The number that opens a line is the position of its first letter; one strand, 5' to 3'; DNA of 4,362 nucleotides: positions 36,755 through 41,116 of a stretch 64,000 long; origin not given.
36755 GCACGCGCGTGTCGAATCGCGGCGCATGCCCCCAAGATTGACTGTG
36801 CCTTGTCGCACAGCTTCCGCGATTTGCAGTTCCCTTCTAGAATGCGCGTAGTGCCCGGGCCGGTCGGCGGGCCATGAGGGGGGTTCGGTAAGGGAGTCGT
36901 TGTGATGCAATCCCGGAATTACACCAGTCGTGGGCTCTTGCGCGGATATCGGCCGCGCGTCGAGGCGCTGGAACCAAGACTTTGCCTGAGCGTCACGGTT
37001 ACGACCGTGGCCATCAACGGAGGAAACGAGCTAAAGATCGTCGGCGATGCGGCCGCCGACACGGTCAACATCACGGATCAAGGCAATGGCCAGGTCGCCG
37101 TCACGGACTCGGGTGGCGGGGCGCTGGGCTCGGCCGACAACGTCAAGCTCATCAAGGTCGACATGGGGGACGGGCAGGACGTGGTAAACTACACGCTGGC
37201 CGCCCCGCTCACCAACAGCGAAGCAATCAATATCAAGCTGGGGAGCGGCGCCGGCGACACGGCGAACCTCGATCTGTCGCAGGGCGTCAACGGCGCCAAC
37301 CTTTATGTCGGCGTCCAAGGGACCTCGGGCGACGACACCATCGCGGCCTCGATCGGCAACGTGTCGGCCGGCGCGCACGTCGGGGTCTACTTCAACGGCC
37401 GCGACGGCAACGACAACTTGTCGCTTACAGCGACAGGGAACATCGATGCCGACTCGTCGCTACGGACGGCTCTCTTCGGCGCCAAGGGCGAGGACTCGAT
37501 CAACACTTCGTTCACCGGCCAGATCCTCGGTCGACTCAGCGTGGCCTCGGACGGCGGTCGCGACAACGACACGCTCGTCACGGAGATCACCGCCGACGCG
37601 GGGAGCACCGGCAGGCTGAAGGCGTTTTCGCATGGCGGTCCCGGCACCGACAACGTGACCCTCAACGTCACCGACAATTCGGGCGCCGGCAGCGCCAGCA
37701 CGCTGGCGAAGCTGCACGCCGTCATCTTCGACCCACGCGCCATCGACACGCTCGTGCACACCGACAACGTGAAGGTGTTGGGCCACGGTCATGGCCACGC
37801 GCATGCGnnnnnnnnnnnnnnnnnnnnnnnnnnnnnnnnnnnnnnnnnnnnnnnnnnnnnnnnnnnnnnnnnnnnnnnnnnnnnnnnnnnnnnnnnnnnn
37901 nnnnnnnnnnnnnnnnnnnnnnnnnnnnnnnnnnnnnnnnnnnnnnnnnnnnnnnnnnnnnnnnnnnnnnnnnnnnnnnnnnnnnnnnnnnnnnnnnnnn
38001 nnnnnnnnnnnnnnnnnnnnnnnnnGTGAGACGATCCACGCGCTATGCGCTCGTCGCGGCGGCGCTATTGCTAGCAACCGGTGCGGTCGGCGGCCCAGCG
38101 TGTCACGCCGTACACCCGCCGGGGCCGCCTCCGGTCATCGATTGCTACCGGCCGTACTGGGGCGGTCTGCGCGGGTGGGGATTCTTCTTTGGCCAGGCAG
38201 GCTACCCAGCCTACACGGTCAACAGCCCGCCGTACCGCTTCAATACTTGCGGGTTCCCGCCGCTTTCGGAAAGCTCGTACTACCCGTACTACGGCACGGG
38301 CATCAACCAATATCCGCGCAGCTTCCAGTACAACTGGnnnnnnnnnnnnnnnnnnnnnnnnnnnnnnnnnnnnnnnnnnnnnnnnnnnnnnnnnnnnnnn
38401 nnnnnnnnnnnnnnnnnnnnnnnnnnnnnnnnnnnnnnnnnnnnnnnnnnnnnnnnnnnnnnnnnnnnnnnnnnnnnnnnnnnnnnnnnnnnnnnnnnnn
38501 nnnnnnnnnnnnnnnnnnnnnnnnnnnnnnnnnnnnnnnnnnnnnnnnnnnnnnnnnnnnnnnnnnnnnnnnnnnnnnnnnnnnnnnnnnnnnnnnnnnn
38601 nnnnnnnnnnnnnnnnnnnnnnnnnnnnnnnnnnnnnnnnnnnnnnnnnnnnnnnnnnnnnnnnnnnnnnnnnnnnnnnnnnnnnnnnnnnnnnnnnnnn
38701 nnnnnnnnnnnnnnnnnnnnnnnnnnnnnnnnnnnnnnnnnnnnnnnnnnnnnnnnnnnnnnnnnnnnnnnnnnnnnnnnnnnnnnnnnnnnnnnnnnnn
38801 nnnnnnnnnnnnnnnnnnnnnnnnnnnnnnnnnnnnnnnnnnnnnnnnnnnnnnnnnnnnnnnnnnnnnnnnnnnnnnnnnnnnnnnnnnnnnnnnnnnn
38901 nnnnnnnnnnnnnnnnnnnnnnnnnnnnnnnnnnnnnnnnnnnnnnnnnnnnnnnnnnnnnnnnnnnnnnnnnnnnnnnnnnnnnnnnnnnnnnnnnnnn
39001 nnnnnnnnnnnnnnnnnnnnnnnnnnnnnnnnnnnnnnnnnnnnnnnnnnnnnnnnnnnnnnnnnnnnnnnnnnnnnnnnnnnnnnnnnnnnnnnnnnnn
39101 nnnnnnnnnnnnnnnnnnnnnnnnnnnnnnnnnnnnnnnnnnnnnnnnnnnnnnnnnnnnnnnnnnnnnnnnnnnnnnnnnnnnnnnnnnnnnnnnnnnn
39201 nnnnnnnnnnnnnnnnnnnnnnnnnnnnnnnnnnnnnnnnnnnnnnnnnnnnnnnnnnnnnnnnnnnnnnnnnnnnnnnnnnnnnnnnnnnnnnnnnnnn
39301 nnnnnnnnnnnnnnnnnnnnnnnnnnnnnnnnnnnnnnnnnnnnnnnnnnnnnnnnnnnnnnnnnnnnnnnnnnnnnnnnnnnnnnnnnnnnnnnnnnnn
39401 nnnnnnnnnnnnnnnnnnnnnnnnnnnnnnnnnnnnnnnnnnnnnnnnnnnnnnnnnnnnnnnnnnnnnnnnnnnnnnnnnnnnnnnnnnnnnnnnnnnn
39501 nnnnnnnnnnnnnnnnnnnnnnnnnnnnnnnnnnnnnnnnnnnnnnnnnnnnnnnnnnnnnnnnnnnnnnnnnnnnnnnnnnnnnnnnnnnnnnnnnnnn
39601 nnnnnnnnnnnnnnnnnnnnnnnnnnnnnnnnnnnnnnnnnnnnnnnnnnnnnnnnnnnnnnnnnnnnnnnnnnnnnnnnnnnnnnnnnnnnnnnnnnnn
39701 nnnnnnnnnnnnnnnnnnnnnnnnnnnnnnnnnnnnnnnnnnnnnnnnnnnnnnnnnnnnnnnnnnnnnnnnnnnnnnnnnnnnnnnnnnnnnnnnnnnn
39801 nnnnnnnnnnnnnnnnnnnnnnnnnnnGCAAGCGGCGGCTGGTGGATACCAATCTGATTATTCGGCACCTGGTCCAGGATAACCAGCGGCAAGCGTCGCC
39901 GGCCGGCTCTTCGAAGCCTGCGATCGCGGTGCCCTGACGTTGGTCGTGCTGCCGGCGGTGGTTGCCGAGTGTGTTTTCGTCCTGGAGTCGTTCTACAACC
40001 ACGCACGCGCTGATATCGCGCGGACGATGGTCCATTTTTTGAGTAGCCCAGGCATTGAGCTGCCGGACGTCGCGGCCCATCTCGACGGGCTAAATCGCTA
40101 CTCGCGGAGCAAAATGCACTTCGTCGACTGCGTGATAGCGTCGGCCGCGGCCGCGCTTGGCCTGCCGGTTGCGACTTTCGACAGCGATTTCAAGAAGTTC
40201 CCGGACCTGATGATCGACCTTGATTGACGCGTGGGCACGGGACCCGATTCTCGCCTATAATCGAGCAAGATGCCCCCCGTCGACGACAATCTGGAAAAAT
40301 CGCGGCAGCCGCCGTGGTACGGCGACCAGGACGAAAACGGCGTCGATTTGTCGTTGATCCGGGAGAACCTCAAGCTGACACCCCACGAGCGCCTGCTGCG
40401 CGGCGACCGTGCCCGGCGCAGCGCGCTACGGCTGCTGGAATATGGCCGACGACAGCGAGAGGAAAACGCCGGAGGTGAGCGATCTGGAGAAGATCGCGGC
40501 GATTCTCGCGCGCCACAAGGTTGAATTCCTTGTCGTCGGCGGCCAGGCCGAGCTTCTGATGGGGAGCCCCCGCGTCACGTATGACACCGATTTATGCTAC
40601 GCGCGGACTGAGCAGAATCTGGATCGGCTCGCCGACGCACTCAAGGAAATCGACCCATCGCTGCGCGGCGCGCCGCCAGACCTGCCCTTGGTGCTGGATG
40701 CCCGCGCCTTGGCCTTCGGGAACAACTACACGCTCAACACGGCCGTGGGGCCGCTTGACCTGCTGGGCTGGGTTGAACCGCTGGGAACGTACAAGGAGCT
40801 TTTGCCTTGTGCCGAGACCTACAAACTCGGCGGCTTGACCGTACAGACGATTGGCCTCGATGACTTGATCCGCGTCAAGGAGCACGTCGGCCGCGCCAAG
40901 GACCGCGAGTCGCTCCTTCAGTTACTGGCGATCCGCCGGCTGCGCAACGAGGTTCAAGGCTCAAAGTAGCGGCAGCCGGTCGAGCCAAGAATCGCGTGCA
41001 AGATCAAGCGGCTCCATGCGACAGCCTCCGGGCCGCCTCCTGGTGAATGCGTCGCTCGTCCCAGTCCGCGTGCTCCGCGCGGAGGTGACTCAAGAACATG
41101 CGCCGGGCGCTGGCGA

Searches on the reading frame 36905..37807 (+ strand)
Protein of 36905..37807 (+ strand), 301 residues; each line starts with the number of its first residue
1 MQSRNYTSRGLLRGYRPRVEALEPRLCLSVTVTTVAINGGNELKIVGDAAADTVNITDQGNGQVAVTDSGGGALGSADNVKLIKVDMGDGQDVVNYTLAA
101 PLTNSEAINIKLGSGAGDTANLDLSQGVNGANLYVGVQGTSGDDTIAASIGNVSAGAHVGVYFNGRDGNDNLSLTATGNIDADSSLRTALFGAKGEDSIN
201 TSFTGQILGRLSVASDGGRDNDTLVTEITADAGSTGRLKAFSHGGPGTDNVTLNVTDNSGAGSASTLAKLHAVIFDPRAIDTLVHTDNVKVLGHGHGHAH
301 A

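Call 3: search_protein_families(library=pfam, proteins=[window:36905-37807:+], max_evalue=1)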
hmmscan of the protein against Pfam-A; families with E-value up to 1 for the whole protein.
window:36905-37807:+ (301 aa): 0 families

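Call 4: search_protein_families(library=ncbifam, proteins=[window:36905-37807:+], max_evalue=1)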
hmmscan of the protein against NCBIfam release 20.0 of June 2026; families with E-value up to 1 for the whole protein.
window:36905-37807:+ (301 aa): 1 family
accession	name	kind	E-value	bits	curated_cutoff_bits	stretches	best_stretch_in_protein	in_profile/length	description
NF012209.1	LEPR-8K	domain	0.22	11.2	17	1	18-26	2-10/24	LEPR-XLL domain-containing protein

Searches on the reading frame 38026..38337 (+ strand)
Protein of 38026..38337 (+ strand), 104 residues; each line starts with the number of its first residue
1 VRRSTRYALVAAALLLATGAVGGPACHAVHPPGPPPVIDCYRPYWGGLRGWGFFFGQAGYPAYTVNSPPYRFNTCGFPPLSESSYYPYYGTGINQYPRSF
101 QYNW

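Call 3: search_protein_families(library=pfam, proteins=[window:38026-38337:+], max_evalue=1)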
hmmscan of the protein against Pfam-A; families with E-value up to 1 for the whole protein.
window:38026-38337:+ (104 aa): 0 families

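Call 4: search_protein_families(library=ncbifam, proteins=[window:38026-38337:+], max_evalue=1)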
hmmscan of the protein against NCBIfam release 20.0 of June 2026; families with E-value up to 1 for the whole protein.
window:38026-38337:+ (104 aa): 0 families

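Call 38: find_homologous_proteins(query=window:38026-38337:+, max_evalue=0.01)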
Query window:38026-38337:+ (104 aa): 1 proteins with E <= 0.01 among 24 candidates.
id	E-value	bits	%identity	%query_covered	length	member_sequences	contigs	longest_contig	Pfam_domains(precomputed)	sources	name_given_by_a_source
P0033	6.2e-67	241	100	100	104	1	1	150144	-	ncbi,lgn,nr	ncbi:MAG: hypothetical protein HYX69_15805 [Planctomycetia bacterium]|nr:hypothetical protein [Planc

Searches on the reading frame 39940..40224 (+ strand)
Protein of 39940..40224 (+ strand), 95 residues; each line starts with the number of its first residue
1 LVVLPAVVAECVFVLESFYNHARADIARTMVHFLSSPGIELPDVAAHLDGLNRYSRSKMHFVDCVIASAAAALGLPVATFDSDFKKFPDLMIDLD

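Call 76: search_protein_families(library=pfam, proteins=[window:39940-40224:+], max_evalue=0.01)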
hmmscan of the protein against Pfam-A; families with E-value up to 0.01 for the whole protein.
window:39940-40224:+ (95 aa): 1 family
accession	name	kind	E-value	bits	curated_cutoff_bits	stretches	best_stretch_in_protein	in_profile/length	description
PF01850.27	PIN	-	7.2e-07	30.3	23.6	1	2-88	32-118/120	PIN domain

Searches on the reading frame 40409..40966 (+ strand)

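Call 76: search_protein_families(library=pfam, proteins=[window:40409-40966:+], max_evalue=0.01)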
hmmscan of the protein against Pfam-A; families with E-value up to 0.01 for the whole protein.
window:40409-40966:+ (186 aa): 2 families
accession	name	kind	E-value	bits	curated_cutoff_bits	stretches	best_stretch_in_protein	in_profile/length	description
PF09970.15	DUF2204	-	9.3e-06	25.8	20.3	0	117-172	89-144/181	Nucleotidyl transferase of unknown function (DUF2204)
PF19502.5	DUF6036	-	0.0059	16.9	23.6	0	30-82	11-62/164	Nucleotidyltransferase of unknown function (DUF6036)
